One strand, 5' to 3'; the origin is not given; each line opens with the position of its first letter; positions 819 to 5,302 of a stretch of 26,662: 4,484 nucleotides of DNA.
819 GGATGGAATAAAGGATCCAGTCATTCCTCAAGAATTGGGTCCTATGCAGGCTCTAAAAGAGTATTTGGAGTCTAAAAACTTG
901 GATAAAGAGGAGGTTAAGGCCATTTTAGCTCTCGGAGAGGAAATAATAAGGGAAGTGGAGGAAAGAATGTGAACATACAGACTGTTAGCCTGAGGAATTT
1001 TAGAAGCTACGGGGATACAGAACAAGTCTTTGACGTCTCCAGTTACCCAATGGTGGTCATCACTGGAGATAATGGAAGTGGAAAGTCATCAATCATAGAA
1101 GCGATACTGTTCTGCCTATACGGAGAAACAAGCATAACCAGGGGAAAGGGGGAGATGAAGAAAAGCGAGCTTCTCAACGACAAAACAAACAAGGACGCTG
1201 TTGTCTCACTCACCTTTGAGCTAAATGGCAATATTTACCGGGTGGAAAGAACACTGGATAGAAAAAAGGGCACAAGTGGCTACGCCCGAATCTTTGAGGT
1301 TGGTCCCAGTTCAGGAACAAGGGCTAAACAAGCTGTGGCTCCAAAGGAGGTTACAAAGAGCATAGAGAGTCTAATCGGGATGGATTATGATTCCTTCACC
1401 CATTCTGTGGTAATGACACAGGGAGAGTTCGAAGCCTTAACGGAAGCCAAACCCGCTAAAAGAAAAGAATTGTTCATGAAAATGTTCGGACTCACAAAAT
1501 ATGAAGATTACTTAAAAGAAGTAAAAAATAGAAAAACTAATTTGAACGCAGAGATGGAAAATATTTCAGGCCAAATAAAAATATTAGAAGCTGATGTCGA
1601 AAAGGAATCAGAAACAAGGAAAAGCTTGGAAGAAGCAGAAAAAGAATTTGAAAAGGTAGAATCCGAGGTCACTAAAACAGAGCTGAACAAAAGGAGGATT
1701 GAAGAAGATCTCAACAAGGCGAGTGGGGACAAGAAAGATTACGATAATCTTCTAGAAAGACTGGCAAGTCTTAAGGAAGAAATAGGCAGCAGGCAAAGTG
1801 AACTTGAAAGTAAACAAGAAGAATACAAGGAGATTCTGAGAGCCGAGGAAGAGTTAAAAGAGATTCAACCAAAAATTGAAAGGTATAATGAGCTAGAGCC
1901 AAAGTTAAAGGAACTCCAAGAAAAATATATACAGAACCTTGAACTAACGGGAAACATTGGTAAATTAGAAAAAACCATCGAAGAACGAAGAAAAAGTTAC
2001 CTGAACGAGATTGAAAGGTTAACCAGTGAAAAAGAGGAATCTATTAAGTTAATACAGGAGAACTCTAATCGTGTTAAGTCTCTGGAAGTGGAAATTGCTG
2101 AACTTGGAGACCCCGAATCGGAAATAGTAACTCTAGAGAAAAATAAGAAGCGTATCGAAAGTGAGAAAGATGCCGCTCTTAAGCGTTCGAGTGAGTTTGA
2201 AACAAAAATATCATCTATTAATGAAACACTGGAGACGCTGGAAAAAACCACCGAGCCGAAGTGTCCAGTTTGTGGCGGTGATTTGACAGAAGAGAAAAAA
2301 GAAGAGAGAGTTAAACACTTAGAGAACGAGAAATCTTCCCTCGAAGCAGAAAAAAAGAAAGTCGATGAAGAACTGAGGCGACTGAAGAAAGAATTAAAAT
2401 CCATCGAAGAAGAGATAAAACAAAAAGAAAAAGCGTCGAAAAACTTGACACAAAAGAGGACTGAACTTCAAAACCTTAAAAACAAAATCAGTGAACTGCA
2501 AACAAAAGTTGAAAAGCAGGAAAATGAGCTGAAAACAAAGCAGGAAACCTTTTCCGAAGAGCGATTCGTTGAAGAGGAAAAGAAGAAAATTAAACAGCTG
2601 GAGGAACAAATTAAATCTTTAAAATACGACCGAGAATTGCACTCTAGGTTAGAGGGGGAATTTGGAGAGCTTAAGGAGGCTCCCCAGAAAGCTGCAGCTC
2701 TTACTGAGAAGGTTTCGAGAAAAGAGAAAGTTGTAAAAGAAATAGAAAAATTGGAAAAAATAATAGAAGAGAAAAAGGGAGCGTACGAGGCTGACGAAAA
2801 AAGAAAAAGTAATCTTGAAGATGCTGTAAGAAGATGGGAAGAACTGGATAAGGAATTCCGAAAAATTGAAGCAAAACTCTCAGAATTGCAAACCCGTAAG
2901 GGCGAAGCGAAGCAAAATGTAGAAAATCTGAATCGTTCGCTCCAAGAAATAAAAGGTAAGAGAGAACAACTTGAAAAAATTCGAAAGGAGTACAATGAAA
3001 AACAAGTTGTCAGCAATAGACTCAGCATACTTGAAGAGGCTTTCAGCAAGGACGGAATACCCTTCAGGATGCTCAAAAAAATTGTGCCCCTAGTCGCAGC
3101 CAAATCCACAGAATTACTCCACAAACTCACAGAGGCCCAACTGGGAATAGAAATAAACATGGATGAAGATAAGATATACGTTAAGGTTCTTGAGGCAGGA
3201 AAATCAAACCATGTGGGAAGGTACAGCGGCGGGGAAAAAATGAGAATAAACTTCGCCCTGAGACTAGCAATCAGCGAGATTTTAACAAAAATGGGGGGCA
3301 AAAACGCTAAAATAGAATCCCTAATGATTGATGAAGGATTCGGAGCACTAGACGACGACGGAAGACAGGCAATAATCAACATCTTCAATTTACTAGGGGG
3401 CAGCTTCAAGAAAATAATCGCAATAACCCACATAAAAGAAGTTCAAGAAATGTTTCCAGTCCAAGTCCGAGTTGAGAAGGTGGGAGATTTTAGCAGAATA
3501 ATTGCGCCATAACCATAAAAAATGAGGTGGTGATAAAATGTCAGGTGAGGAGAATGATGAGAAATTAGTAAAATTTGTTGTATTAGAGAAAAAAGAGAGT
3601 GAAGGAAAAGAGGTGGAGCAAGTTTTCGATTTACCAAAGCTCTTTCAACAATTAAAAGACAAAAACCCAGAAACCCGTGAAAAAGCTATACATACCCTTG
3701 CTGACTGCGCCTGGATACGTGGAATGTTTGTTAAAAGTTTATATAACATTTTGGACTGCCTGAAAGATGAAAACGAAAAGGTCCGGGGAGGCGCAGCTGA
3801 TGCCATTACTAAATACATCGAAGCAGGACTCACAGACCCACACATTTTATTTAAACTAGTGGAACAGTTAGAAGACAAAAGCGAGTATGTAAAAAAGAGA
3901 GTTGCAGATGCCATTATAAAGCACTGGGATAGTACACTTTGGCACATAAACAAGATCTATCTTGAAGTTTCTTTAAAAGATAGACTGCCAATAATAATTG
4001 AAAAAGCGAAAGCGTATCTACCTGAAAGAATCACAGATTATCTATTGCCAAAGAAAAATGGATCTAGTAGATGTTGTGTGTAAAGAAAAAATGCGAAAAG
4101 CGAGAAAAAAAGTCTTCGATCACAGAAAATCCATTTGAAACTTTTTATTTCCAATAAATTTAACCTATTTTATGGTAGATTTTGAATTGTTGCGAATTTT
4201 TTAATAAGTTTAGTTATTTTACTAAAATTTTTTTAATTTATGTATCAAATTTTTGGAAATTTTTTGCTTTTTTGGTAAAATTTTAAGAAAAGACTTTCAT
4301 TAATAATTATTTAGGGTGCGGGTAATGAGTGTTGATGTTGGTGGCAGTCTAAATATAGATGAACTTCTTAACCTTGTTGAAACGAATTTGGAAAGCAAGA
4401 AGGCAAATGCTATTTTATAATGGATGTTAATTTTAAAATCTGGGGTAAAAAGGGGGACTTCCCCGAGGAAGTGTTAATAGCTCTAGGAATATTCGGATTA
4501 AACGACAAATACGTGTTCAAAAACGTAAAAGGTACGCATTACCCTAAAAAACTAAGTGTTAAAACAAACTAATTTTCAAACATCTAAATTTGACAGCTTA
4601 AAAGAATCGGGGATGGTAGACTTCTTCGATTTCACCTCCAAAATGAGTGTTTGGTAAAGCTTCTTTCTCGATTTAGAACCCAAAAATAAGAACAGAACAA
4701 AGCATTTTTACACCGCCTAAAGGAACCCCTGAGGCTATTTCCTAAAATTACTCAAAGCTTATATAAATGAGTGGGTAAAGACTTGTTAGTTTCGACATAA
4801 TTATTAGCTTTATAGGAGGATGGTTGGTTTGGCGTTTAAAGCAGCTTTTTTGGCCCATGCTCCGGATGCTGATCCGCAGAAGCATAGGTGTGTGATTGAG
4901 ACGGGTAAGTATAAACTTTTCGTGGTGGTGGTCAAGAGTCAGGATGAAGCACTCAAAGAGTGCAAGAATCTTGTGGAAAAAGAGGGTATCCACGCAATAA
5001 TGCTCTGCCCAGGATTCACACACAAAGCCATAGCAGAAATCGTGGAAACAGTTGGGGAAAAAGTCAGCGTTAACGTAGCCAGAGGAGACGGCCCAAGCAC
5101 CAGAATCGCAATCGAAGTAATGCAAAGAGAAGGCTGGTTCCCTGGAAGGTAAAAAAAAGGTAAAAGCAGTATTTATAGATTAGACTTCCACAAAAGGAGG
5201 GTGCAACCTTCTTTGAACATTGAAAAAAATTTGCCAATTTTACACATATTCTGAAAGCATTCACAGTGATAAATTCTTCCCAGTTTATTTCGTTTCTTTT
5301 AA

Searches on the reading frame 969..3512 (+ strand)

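Call 10: search_protein_families(library=pfam, proteins=[window:969-3512:+], max_evalue=0.01)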
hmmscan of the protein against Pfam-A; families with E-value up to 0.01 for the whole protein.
window:969-3512:+ (847 aa): 10 families
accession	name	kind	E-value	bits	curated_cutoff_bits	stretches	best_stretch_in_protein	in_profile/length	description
PF13476.12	AAA_23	-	3.3e-30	106.7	27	1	6-234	2-200/201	AAA domain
PF13175.12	AAA_15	-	9.1e-14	52.3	32.1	1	1-338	1-289/374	AAA ATPase domain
PF02463.25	SMC_N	-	1e-11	45.1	40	1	3-100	2-107/220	RecF/RecN/SMC N terminal domain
PF13558.12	SbcC_Walker_B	-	3.4e-09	37.3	27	1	746-806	27-88/90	SbcC/RAD50-like, Walker B motif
PF13304.12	AAA_21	-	2.6e-07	31.5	27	1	29-99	2-81/304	AAA domain, putative AbiEii toxin, Type IV TA system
PF13555.12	AAA_29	-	4.6e-07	29.9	27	1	5-55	3-51/61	P-loop containing region of AAA domain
PF04423.19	Rad50_zn_hook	-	1.8e-05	24.9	24.3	1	412-461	3-51/52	Rad50 zinc hook motif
PF13514.12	AAA_27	-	0.00022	21.3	22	1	1-53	1-53/206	AAA domain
PF13191.12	AAA_16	-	0.0038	18.2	32.6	0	20-47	19-45/167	AAA ATPase domain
PF00005.33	ABC_tran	-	0.0058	17.7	25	1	21-70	6-51/137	ABC transporter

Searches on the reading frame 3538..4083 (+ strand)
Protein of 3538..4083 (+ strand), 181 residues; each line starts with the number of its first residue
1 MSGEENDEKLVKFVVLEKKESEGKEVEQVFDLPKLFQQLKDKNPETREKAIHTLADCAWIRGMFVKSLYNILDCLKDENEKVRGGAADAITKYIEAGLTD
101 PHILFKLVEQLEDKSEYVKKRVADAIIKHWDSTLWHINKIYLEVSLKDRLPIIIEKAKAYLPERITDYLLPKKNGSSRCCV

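Call 10: search_protein_families(library=pfam, proteins=[window:3538-4083:+], max_evalue=0.01)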
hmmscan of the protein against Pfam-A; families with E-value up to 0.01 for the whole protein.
window:3538-4083:+ (181 aa): 10 families
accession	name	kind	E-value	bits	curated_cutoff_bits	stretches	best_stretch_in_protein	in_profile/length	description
PF02985.28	HEAT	-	7.6e-10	38.6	23.5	1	32-56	2-26/31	HEAT repeat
PF13646.12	HEAT_2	-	8.7e-09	36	27.7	1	32-126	1-87/88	HEAT repeats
PF13513.12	HEAT_EZ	-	2.1e-07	31.7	27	0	32-55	30-53/55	HEAT-like repeat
PF12717.13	Cnd1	-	2e-06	28.4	26.4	1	33-130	24-127/162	non-SMC mitotic condensation complex subunit 1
PF20168.4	PDS5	-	0.00041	18.7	27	1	37-138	291-396/1053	Sister chromatid cohesion protein PDS5 protein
PF01602.26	Adaptin_N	-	0.00083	18.5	37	0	38-121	87-170/524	Adaptin N terminal region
PF25757.1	TPR_DNAAF5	-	0.0014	18.3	27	0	62-109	36-84/288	Dynein axonemal assembly factor 5-like, TPR repeats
PF24987.1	HEAT_EF3_N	-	0.0016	18.9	32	0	33-127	27-128/169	EF3 N-terminal HEAT repeat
PF14663.11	RasGEF_N_2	-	0.0019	18.9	27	0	32-57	7-32/108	Rapamycin-insensitive companion of mTOR RasGEF_N domain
PF25786.1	HEAT_GCN1_C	-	0.009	16.5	27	0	29-86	66-128/151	GCN1-like, C-terminal HEAT repeats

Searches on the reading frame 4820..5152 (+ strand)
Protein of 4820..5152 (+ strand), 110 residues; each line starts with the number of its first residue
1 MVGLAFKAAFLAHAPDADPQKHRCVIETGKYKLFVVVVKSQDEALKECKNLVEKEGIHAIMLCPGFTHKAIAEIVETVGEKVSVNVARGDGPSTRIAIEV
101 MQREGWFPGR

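Call 10: search_protein_families(library=pfam, proteins=[window:4820-5152:+], max_evalue=0.01)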
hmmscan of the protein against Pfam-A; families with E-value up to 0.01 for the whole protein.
window:4820-5152:+ (110 aa): 1 family
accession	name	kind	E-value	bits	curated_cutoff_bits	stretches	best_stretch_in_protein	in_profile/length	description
PF20116.4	DUF6506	-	3.1e-26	92.1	27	1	7-91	2-85/96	Family of unknown function (DUF6506)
